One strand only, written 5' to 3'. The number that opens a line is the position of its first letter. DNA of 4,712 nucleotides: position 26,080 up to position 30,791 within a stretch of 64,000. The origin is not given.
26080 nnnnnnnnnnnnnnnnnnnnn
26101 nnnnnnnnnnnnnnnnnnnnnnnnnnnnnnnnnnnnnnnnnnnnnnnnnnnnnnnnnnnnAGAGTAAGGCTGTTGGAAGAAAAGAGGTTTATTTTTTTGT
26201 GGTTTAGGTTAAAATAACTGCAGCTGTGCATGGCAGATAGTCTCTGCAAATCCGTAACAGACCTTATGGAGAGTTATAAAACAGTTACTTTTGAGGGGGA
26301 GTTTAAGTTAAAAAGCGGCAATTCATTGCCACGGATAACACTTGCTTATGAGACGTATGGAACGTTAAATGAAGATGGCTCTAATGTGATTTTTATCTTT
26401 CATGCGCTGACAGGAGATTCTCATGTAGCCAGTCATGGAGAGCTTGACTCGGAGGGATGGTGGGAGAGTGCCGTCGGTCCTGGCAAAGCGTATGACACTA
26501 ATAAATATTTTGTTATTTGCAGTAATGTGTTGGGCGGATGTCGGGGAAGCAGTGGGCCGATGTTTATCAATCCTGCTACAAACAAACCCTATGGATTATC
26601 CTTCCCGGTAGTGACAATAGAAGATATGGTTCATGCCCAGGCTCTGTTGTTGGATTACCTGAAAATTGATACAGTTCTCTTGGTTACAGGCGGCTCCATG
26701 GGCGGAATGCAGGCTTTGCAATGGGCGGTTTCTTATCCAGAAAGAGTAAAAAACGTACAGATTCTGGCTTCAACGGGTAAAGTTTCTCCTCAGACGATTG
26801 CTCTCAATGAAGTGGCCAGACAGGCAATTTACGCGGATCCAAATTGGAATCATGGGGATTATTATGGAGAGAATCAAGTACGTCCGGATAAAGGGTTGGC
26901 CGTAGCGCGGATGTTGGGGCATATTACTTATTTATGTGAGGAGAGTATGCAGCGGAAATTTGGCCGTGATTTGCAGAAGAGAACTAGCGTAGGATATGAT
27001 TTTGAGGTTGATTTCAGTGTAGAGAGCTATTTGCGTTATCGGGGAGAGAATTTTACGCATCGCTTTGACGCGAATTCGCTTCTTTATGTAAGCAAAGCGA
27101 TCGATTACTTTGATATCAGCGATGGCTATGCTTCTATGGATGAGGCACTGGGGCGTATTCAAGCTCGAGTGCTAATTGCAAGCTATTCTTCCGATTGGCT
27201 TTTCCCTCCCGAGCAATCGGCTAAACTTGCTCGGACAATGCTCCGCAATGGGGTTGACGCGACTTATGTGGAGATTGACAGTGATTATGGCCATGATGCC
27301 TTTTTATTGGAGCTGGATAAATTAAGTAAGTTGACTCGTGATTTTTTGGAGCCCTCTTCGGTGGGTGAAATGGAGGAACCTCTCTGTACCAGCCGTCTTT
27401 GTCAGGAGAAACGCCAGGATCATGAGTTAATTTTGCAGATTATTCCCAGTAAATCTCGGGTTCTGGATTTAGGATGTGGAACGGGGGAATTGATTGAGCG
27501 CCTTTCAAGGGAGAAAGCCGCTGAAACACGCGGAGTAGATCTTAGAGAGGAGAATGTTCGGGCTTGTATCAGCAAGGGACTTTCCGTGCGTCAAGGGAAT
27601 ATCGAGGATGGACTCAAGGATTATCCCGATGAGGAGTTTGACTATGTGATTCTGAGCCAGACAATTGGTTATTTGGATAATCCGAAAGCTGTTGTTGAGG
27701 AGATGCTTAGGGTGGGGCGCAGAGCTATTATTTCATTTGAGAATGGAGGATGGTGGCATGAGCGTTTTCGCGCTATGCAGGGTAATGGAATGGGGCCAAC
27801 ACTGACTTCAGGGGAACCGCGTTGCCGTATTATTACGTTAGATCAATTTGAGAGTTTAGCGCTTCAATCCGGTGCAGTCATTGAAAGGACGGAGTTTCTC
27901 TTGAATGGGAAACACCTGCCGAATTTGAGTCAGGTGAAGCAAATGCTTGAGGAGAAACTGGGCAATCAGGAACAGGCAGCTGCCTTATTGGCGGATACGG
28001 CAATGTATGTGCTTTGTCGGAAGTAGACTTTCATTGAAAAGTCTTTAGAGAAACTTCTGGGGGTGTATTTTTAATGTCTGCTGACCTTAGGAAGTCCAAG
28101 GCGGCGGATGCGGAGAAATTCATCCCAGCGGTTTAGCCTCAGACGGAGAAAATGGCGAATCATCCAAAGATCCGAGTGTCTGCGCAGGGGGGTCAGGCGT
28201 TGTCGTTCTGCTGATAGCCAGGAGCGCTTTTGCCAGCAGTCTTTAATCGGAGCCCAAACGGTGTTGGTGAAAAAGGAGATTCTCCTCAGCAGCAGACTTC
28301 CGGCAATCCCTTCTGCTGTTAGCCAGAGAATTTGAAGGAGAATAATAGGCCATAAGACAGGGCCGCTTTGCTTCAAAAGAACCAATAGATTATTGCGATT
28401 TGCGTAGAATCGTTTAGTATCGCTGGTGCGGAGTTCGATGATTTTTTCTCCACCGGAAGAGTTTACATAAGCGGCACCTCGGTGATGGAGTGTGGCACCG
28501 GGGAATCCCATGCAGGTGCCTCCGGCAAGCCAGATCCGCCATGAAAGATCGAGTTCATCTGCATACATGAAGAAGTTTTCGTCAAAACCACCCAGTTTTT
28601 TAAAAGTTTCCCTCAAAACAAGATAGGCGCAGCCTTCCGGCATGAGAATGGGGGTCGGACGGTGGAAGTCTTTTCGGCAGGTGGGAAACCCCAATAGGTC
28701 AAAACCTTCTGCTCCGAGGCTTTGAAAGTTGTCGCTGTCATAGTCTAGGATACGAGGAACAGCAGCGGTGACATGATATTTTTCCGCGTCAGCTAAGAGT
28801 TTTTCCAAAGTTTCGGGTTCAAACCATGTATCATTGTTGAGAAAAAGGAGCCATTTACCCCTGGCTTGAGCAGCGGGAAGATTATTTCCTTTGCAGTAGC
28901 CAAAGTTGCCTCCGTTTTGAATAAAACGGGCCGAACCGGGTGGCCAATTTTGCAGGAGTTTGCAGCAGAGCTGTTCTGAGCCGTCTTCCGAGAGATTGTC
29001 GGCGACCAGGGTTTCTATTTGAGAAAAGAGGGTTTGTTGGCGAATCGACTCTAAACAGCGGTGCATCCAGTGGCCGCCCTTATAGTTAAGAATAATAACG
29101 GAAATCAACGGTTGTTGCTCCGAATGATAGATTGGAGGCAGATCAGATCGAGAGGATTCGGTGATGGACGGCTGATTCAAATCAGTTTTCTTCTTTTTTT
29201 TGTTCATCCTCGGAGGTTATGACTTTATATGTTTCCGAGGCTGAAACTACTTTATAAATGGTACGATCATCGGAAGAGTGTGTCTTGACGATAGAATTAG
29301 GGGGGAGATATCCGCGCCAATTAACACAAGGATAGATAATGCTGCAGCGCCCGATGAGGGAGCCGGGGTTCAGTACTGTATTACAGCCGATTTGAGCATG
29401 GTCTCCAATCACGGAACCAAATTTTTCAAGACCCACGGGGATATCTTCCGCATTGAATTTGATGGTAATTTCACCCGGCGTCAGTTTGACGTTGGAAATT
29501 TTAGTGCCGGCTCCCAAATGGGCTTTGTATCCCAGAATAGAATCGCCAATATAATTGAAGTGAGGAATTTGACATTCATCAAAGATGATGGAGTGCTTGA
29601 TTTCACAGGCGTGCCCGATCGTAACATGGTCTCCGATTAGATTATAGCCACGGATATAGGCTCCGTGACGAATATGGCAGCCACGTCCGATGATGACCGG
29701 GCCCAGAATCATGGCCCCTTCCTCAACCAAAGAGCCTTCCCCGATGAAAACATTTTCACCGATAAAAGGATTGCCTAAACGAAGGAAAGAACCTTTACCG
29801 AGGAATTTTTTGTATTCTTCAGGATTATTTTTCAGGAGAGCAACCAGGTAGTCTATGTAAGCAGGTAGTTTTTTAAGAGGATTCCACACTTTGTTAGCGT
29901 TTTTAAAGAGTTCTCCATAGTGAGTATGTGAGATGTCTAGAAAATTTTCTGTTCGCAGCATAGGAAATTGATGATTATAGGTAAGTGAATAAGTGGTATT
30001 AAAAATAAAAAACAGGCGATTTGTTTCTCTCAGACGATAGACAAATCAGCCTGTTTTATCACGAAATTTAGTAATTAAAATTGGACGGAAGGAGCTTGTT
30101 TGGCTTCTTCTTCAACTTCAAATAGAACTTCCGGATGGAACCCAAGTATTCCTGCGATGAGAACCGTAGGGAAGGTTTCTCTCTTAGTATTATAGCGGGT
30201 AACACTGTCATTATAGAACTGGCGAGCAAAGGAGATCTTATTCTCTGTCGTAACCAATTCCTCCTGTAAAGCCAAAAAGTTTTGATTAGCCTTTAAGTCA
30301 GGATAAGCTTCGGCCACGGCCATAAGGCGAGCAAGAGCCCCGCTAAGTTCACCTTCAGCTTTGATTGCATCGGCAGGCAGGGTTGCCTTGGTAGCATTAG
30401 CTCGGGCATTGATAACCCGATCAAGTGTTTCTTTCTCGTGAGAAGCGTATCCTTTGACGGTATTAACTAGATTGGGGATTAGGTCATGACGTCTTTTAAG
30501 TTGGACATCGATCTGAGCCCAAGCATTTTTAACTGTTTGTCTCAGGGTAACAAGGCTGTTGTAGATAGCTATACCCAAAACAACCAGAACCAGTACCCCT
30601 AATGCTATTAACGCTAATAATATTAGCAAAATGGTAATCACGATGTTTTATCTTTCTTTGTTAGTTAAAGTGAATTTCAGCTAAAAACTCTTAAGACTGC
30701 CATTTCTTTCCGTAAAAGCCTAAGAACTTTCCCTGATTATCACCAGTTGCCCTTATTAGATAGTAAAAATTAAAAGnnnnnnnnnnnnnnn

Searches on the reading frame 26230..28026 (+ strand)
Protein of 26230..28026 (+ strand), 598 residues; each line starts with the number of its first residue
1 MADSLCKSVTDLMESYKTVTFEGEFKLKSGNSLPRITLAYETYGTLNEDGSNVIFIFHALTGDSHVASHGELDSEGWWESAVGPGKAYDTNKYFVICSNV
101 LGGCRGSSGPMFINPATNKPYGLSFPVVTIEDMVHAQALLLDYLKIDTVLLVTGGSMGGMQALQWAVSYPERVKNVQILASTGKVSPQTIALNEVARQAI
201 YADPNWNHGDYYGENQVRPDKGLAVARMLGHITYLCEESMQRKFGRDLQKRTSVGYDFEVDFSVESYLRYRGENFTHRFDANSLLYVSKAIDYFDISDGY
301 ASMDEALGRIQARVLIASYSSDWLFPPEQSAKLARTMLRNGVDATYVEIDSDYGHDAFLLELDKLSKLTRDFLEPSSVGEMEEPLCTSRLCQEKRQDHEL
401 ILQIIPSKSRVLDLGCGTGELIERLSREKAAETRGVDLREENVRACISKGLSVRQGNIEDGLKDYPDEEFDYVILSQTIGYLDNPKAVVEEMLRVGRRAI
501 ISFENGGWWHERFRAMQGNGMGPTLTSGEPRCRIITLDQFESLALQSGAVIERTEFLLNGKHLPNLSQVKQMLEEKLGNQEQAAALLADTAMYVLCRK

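Call 8: search_protein_families(library=pfam, proteins=[window:26230-28026:+])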
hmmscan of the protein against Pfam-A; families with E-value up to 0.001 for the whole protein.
window:26230-28026:+ (598 aa): 10 families
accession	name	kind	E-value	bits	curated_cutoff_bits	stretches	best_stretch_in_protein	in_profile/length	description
PF07021.18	MetW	-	2e-41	142.2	21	1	395-548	1-159/193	Methionine biosynthesis protein MetW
PF00561.26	Abhydrolase_1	-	2.2e-21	77.1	25.8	1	53-361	2-244/245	alpha/beta hydrolase fold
PF08241.18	Methyltransf_11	-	2.5e-13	50.9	21.2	1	412-497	1-88/95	Methyltransferase domain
PF13847.12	Methyltransf_31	-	1.2e-12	48.2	27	1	407-497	3-102/145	Methyltransferase domain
PF13649.12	Methyltransf_25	-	3.9e-12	47.1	27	1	411-495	1-92/97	Methyltransferase domain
PF13489.12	Methyltransf_23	-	6.5e-11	42.7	27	1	398-494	13-106/164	Methyltransferase domain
PF08242.18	Methyltransf_12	-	1.2e-07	32.8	30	1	412-494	1-90/98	Methyltransferase domain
PF01728.25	FtsJ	-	0.00032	21.1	24.1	1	404-461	18-78/181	FtsJ-like methyltransferase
PF05175.20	MTS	-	0.00035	20.7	23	1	399-475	21-104/170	Methyltransferase small domain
PF00756.26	Esterase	-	0.00075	19.8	22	0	151-216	118-175/251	Putative esterase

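Call 10: find_encoding_contigs(protein=window:26230-28026:+, flank=10000, max_places=6)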
Protein window:26230-28026:+ (598 aa): 23 contigs read that carry it; 6 places shown.
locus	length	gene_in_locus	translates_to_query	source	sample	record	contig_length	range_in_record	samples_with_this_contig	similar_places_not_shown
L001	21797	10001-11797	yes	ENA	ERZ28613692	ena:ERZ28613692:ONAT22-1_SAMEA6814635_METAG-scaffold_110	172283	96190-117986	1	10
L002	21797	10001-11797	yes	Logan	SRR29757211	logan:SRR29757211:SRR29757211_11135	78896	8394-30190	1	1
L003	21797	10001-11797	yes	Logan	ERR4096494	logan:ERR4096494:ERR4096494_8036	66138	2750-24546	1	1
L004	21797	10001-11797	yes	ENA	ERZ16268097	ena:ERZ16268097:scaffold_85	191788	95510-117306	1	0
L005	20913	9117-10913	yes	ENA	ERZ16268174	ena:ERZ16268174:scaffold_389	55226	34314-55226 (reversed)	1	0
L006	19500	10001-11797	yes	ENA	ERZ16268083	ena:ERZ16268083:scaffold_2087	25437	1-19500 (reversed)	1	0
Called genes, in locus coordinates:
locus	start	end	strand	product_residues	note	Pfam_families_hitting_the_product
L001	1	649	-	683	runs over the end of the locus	PF00456:Transketolase_N, PF00676:E1_dh, PF02779:Transket_pyr, PF02780:Transketolase_C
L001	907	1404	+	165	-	PF09723:Zn_ribbon_8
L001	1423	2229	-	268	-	PF00106:adh_short, PF01370:Epimerase (weak), PF08659:KR, PF13561:adh_short_C2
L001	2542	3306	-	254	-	PF24161:CCDC39 (weak)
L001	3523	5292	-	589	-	PF00664:ABC_membrane, PF13304:AAA_21 (faint), PF00005:ABC_tran, PF02463:SMC_N (faint)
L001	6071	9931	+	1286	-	PF02463:SMC_N, PF13175:AAA_15 (weak), PF13304:AAA_21 (weak), PF13476:AAA_23, PF06470:SMC_hinge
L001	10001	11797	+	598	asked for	PF00561:Abhydrolase_1, PF13489:Methyltransf_23, PF07021:MetW, PF08241:Methyltransf_11, PF08242:Methyltransf_12 (weak), PF13649:Methyltransf_25, PF13847:Methyltransf_31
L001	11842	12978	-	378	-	PF00535:Glycos_transf_2, PF10111:Glyco_tranf_2_2 (weak), PF13641:Glyco_tranf_2_3 (weak)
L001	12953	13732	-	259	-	PF00132:Hexapep, PF24894:Hexapep_GlmU (faint), PF25084:LbH_EIF2B, PF25087:GMPPB_C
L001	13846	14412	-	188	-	PF04011:LemA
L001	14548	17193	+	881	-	PF01624:MutS_I, PF05188:MutS_II, PF05192:MutS_III, PF05190:MutS_IV, PF00488:MutS_V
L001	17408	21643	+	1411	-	PF13185:GAF_2 (faint), PF01590:GAF (weak), PF00512:HisKA, PF02518:HATPase_c, PF00072:Response_reg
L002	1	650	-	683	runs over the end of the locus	PF00456:Transketolase_N, PF00676:E1_dh, PF02779:Transket_pyr, PF02780:Transketolase_C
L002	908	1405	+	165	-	PF09723:Zn_ribbon_8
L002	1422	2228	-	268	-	PF00106:adh_short, PF01370:Epimerase (weak), PF08659:KR (weak), PF13561:adh_short_C2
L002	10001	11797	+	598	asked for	PF00561:Abhydrolase_1, PF13489:Methyltransf_23, PF07021:MetW, PF08241:Methyltransf_11, PF08242:Methyltransf_12 (weak), PF13649:Methyltransf_25, PF13847:Methyltransf_31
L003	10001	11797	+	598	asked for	PF00561:Abhydrolase_1, PF13489:Methyltransf_23, PF07021:MetW, PF08241:Methyltransf_11, PF08242:Methyltransf_12 (weak), PF13649:Methyltransf_25, PF13847:Methyltransf_31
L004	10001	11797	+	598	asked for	PF00561:Abhydrolase_1, PF13489:Methyltransf_23, PF07021:MetW, PF08241:Methyltransf_11, PF08242:Methyltransf_12 (weak), PF13649:Methyltransf_25, PF13847:Methyltransf_31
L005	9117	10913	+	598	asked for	PF00561:Abhydrolase_1, PF13489:Methyltransf_23, PF07021:MetW, PF08241:Methyltransf_11, PF08242:Methyltransf_12 (weak), PF13649:Methyltransf_25, PF13847:Methyltransf_31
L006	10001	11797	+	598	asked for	PF00561:Abhydrolase_1, PF13489:Methyltransf_23, PF07021:MetW, PF08241:Methyltransf_11, PF08242:Methyltransf_12 (weak), PF13649:Methyltransf_25, PF13847:Methyltransf_31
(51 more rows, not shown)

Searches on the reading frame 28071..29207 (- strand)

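Call 9: search_protein_families(library=pfam, proteins=[window:28071-29207:-])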
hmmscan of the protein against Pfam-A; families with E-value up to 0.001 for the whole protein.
window:28071-29207:- (378 aa): 3 families
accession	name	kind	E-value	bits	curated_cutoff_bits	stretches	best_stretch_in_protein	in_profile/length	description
PF00535.33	Glycos_transf_2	-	4.2e-22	79.3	23.3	1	36-205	1-167/168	Glycosyl transferase family 2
PF10111.15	Glyco_tranf_2_2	-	1.6e-07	31.5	27.3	1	41-225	8-199/276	Glycosyltransferase like family 2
PF13641.12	Glyco_tranf_2_3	-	5.5e-07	30.3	27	1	33-242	2-211/230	Glycosyltransferase like family 2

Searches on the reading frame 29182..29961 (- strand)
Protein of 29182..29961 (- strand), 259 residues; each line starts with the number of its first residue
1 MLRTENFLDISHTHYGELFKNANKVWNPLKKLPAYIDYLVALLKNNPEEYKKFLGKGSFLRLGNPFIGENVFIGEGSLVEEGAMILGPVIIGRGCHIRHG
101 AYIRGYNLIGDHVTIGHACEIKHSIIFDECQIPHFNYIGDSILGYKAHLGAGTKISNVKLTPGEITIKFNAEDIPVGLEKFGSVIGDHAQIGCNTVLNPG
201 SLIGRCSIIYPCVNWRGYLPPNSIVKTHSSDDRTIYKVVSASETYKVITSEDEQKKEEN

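Call 9: search_protein_families(library=pfam, proteins=[window:29182-29961:-])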
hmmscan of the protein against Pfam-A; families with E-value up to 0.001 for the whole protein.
window:29182-29961:- (259 aa): 6 families
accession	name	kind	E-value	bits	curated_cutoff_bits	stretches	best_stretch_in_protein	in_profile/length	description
PF00132.30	Hexapep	-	1.2e-18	66.4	27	2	70-105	1-36/36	Bacterial transferase hexapeptide (six repeats)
PF25084.1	LbH_EIF2B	-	5.7e-15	55.7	54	1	67-155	18-105/105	EIF2B subunit epsilon LbH domain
PF24894.1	Hexapep_GlmU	-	3.4e-06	27.5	23.3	0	93-155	23-83/104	GlmU-like, C-terminal hexapeptide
PF14602.12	Hexapep_2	-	4.6e-05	23.5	27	0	67-103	4-32/34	Hexapeptide repeat of succinyl-transferase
PF25087.1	GMPPB_C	-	6.2e-05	23.1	39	0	86-162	2-78/110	GMPPB C-terminal domain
PF25247.1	LbH_GLGC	-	6.6e-05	23.3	27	0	118-160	10-51/135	GLGC left-handed parallel beta-helix domain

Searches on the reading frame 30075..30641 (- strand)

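Call 9: search_protein_families(library=pfam, proteins=[window:30075-30641:-])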
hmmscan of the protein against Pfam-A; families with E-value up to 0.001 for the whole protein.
window:30075-30641:- (188 aa): 1 family
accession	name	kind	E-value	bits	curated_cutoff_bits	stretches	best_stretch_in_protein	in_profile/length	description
PF04011.17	LemA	-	3.9e-64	215.4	26.2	1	40-188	1-149/149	LemA family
